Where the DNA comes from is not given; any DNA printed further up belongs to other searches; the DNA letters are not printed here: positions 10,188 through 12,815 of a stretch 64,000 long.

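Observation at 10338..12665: Hexahaem cytochrome built from three tandem dihaem modules, with signs of recent gene conversion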

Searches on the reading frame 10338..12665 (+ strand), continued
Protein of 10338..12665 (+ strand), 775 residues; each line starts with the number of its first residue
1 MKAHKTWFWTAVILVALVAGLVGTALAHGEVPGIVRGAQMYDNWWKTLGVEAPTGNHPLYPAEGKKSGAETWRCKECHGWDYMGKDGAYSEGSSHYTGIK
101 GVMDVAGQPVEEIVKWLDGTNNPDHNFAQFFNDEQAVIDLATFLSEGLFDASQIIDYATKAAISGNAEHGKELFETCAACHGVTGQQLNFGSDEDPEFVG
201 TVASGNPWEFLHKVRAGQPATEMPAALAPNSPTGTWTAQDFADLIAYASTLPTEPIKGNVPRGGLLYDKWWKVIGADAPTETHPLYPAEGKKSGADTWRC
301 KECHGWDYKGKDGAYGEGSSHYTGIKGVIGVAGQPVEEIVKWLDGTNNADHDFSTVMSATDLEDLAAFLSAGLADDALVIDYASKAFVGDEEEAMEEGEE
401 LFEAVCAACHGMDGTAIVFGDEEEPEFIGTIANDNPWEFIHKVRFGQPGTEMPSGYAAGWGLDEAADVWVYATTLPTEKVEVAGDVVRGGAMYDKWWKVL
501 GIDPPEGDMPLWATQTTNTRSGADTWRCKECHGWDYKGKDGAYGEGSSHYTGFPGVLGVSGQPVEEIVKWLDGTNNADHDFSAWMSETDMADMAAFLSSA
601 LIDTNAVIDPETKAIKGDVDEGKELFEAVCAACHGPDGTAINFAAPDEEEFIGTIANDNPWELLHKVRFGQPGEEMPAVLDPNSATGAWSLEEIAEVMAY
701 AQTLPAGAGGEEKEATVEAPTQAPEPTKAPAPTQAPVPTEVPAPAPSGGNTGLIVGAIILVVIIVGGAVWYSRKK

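Call 9: search_solved_structures(query=window:10338-12665:+, max_evalue=0.01, show_alignments=2)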
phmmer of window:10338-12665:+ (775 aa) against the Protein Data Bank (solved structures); distinct sequences matched with E-value up to 0.01: 8.
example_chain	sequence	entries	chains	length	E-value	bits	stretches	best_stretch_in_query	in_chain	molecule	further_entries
8snh_G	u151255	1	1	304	4.2e-07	31.9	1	610-678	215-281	Cbb3-type cytochrome c oxidase subunit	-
8smr_G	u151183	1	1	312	2.5e-06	29.4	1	527-678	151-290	Cbb3-type cytochrome c oxidase subunit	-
3mk7_C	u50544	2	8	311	0.00083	21.1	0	610-678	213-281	Cytochrome c oxidase, cbb3-type, subunit P | Cbb3-type cytochrome c oxidase subunit CcoP1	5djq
8uf3_A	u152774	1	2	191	0.0047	18.6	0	616-640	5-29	Cytochrome C4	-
6hwh_M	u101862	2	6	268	0.0049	18.5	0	168-201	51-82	Cytochrome bc1 complex cytochrome c subunit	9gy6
8ovc_O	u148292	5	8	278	0.0056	18.3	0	168-201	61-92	Cytochrome bc1 complex cytochrome c subunit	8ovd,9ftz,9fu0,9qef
6adq_C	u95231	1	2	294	0.0067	18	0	168-201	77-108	Cytochrome bc1 complex cytochrome c subunit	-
7rh5_O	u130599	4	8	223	0.0075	17.9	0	613-640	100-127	Cytochrome bc1 complex cytochrome c subunit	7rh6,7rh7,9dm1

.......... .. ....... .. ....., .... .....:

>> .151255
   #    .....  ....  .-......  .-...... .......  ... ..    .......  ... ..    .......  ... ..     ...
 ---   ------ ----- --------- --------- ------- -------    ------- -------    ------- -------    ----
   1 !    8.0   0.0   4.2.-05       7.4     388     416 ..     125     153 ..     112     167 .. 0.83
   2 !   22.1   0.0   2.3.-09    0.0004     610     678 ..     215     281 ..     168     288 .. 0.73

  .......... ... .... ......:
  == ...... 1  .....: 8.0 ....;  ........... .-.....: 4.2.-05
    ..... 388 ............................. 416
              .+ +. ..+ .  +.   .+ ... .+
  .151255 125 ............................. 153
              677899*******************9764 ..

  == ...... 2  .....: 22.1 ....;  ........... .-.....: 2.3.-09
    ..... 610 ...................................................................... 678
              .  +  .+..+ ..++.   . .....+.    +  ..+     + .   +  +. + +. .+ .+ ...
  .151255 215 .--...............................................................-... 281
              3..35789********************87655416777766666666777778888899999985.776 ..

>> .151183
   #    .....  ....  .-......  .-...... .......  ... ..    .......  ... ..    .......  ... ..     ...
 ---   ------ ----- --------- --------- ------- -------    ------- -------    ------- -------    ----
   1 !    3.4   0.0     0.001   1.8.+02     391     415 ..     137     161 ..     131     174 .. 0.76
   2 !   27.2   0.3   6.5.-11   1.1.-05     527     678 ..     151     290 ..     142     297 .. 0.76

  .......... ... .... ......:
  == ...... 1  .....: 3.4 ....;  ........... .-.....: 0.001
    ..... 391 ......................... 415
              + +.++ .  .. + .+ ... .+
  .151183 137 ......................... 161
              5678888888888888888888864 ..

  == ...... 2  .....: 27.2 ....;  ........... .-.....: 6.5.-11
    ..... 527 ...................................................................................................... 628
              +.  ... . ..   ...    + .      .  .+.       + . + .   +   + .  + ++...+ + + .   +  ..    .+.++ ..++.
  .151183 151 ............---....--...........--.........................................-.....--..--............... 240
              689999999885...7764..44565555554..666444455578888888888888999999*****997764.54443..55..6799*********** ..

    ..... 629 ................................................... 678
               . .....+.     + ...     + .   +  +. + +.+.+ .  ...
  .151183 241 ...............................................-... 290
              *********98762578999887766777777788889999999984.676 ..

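Call 14: find_encoding_contigs(protein=P0001, flank=10000, max_places=4)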
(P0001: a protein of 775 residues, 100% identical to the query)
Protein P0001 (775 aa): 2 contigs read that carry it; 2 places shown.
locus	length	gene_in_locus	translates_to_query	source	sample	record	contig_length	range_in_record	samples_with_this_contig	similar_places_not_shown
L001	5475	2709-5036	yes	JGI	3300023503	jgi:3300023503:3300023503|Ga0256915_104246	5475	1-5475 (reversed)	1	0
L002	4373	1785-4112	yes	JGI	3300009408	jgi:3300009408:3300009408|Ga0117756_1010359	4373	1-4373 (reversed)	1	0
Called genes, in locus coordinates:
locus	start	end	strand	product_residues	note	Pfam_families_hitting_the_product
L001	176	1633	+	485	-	PF00989:PAS, PF13188:PAS_8 (weak), PF08448:PAS_4, PF13426:PAS_9, PF00512:HisKA, PF02518:HATPase_c, PF13581:HATPase_c_2 (weak)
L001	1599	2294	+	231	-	PF00072:Response_reg, PF00486:Trans_reg_C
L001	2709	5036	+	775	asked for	PF09086:DUF1924 (faint), PF09779:Ima1_N (faint), PF00034:Cytochrom_C (weak), PF14495:Cytochrom_C550 (faint), PF13442:Cytochrome_CBB3 (weak)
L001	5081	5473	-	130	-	?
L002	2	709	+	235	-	?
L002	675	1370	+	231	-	PF00072:Response_reg, PF00486:Trans_reg_C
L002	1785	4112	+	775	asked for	PF09086:DUF1924 (faint), PF09779:Ima1_N (faint), PF00034:Cytochrom_C (weak), PF14495:Cytochrom_C550 (faint), PF13442:Cytochrome_CBB3 (weak)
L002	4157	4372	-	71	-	?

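Call 21: find_encoding_contigs(protein=P0015, flank=10000, max_places=2)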
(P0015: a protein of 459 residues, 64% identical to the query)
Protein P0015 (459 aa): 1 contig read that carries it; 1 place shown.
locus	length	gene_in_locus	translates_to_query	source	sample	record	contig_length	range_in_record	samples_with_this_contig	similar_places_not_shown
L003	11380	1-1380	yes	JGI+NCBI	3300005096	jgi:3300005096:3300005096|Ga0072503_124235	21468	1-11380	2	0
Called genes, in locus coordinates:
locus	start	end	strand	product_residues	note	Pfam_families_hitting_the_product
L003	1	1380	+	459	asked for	PF00034:Cytochrom_C (faint), PF13442:Cytochrome_CBB3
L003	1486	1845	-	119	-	PF00072:Response_reg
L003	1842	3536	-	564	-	PF08448:PAS_4 (faint), PF00512:HisKA, PF02518:HATPase_c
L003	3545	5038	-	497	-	PF13249:SQHop_cyclase_N (faint), PF13243:SQHop_cyclase_C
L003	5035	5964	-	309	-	-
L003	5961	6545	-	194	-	PF04140:ICMT, PF04191:PEMT (weak)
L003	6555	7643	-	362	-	PF04339:FemAB_like (weak), PF13480:Acetyltransf_6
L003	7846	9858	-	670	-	PF02589:LUD_dom, PF13187:Fer4_9 (faint), PF00037:Fer4 (faint), PF12797:Fer4_2 (faint), PF12838:Fer4_7 (weak), PF13183:Fer4_8, PF13534:Fer4_17, PF02589:LUD_dom, +1 more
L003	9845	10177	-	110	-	-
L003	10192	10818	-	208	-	PF27245:AF_0692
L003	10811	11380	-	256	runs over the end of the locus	PF02754:CCG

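Call 22: find_encoding_contigs(protein=P0048, flank=10000, max_places=2)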
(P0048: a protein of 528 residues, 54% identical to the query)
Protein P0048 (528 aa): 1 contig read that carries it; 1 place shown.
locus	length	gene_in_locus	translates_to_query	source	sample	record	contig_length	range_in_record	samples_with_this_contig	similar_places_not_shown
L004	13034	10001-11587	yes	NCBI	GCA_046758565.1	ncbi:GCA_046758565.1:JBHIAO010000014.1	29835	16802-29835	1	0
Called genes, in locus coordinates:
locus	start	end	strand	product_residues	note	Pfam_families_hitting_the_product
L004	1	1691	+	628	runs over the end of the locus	PF02743:dCache_1, PF00672:HAMP, PF07730:HisKA_3, PF02518:HATPase_c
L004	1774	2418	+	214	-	PF00072:Response_reg, PF00196:GerE, PF08281:Sigma70_r4_2 (weak)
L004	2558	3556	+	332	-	PF12838:Fer4_7 (weak), PF13247:Fer4_11, PF13187:Fer4_9 (weak), PF00037:Fer4 (weak), PF12797:Fer4_2 (weak), PF12837:Fer4_6 (weak), PF13237:Fer4_10 (weak), PF13247:Fer4_11 (weak)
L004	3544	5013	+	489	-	PF03916:NrfD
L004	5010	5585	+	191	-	PF16640:Big_3_5, PF02369:Big_1 (faint)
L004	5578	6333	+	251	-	PF00034:Cytochrom_C (faint), PF13442:Cytochrome_CBB3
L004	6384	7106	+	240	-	-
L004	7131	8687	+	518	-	PF01833:TIG (faint)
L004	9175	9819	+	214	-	PF00072:Response_reg, PF00196:GerE, PF08281:Sigma70_r4_2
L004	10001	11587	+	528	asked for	PF00034:Cytochrom_C (faint), PF09779:Ima1_N (faint), PF13442:Cytochrome_CBB3 (faint)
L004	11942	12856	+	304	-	PF00994:MoCF_biosynth, PF03454:MoeA_C (weak)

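Call 23: find_encoding_contigs(protein=P0033, flank=10000, max_places=2)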
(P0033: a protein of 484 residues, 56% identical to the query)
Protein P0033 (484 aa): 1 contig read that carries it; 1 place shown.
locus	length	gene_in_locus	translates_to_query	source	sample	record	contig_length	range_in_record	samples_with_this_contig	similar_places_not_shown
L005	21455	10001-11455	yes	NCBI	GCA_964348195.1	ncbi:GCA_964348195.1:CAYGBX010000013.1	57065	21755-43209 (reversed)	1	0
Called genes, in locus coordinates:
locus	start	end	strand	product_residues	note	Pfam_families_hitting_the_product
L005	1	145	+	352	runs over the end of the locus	PF07731:Cu-oxidase_2, PF07732:Cu-oxidase_3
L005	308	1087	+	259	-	PF02535:Zip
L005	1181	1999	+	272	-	PF13442:Cytochrome_CBB3, PF00034:Cytochrom_C (faint)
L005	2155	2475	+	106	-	PF02627:CMD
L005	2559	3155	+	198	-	PF02663:FmdE, PF01258:zf-dskA_traR (weak)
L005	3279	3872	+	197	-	PF12804:NTP_transf_3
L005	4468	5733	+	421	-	PF13185:GAF_2, PF01590:GAF, PF00512:HisKA, PF02518:HATPase_c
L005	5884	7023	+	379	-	PF00512:HisKA, PF02518:HATPase_c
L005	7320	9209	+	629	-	PF02743:dCache_1, PF00672:HAMP, PF07730:HisKA_3, PF02518:HATPase_c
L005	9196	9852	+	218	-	PF00072:Response_reg, PF00196:GerE, PF08281:Sigma70_r4_2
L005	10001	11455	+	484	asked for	PF09086:DUF1924 (faint), PF00034:Cytochrom_C (weak), PF13442:Cytochrome_CBB3, PF00034:Cytochrom_C (weak), PF13442:Cytochrome_CBB3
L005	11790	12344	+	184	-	PF02085:Cytochrom_CIII (weak), PF14537:Cytochrom_c3_2 (faint), PF14522:Cytochrome_C7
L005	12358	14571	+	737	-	PF10518:TAT_signal (weak), PF04879:Molybdop_Fe4S4, PF00384:Molybdopterin, PF01568:Molydop_binding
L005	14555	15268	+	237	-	PF13534:Fer4_17 (faint), PF12797:Fer4_2 (weak), PF13237:Fer4_10 (faint), PF13183:Fer4_8 (faint), PF13187:Fer4_9 (faint), PF13247:Fer4_11 (weak), PF12838:Fer4_7 (weak)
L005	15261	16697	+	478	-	PF03916:NrfD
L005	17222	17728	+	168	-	PF00034:Cytochrom_C, PF13442:Cytochrome_CBB3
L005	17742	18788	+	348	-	PF00034:Cytochrom_C (weak), PF13442:Cytochrome_CBB3, PF00034:Cytochrom_C, PF13442:Cytochrome_CBB3, PF00034:Cytochrom_C (weak), PF13442:Cytochrome_CBB3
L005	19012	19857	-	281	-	PF00034:Cytochrom_C (weak), PF13442:Cytochrome_CBB3, PF02369:Big_1 (weak)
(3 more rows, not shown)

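Call 28: list_cluster_members(proteins=[P0001, P0015, P0008])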
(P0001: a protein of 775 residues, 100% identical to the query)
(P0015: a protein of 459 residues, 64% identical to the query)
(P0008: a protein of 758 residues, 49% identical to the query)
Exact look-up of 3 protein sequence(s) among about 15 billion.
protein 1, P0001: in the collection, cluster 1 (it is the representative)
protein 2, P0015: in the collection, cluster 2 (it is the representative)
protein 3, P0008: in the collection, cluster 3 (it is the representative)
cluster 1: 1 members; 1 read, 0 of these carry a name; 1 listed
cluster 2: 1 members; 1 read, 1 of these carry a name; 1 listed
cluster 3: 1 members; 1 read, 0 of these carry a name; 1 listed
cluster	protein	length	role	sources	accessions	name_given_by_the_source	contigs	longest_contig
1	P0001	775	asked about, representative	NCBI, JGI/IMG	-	-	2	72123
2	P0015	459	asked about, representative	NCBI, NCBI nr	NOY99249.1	MAG: c-type cytochrome, partial [Chloroflexi bacterium] | c-type cytochrome [Chloroflexota bacterium]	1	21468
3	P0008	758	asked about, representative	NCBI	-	-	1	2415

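Call 62: find_encoding_contigs(protein=P0108, flank=10000, max_places=1)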
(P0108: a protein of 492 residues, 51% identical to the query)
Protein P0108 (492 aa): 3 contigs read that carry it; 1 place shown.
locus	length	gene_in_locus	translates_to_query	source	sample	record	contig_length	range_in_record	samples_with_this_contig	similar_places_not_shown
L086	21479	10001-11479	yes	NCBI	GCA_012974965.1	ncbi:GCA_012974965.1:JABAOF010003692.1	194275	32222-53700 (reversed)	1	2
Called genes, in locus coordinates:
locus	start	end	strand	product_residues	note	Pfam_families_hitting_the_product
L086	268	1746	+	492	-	PF00672:HAMP (weak), PF07730:HisKA_3, PF02518:HATPase_c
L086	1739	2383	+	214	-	PF00072:Response_reg, PF00196:GerE, PF08281:Sigma70_r4_2 (weak), PF13936:HTH_38 (weak)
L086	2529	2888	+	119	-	-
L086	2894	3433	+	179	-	PF02085:Cytochrom_CIII (weak), PF14537:Cytochrom_c3_2 (weak), PF14522:Cytochrome_C7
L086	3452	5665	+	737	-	PF04879:Molybdop_Fe4S4, PF00384:Molybdopterin, PF01568:Molydop_binding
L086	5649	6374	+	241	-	PF12838:Fer4_7 (faint), PF13237:Fer4_10 (faint), PF13247:Fer4_11 (weak)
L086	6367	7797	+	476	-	PF03916:NrfD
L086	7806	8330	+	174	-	PF11821:ActD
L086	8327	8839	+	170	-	PF00034:Cytochrom_C (weak), PF13442:Cytochrome_CBB3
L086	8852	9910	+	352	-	PF02167:Cytochrom_C1 (faint), PF00034:Cytochrom_C (weak), PF13442:Cytochrome_CBB3, PF00034:Cytochrom_C (weak), PF13442:Cytochrome_CBB3, PF00034:Cytochrom_C (weak), PF13442:Cytochrome_CBB3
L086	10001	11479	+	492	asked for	PF00034:Cytochrom_C (faint), PF13442:Cytochrome_CBB3 (weak)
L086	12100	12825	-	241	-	PF01138:RNase_PH, PF03725:RNase_PH_C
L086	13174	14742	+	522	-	PF01476:LysM, PF01551:Peptidase_M23 (weak)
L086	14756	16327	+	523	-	PF01551:Peptidase_M23 (weak)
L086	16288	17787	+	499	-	PF01476:LysM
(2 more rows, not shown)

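Call 63: find_encoding_contigs(protein=P0077, flank=10000, max_places=1)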
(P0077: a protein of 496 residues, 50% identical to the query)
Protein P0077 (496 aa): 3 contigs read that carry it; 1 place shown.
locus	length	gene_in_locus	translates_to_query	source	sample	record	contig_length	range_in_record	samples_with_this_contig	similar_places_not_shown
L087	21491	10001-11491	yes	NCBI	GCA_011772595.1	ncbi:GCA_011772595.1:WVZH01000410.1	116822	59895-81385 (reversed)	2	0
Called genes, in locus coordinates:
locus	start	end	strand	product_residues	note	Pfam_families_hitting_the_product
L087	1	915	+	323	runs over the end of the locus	PF00348:polyprenyl_synt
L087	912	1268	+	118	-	PF01740:STAS, PF13466:STAS_2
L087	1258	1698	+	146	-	PF13581:HATPase_c_2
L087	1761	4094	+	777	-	PF01590:GAF, PF13185:GAF_2, PF13492:GAF_3, PF13185:GAF_2 (weak), PF01590:GAF (weak), PF07228:SpoIIE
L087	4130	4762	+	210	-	PF14681:UPRTase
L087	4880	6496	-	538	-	-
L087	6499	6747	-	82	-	-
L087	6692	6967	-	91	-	PF00491:Arginase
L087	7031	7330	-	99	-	PF00491:Arginase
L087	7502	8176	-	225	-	PF00072:Response_reg, PF00486:Trans_reg_C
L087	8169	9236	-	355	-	PF00512:HisKA, PF02518:HATPase_c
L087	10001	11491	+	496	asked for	PF00034:Cytochrom_C (weak), PF13442:Cytochrome_CBB3 (weak)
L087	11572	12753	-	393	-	PF00162:PGK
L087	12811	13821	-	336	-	PF00044:Gp_dh_N, PF02800:Gp_dh_C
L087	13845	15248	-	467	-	PF01933:CofD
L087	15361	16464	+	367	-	PF00005:ABC_tran, PF17912:OB_MalK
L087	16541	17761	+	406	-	-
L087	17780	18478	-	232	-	PF07314:Lit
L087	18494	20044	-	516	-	-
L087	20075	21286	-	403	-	PF01882:DUF58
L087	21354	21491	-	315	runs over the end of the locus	PF20030:bpMoxR, PF00004:AAA (weak), PF07726:AAA_3, PF07728:AAA_5, PF17863:AAA_lid_2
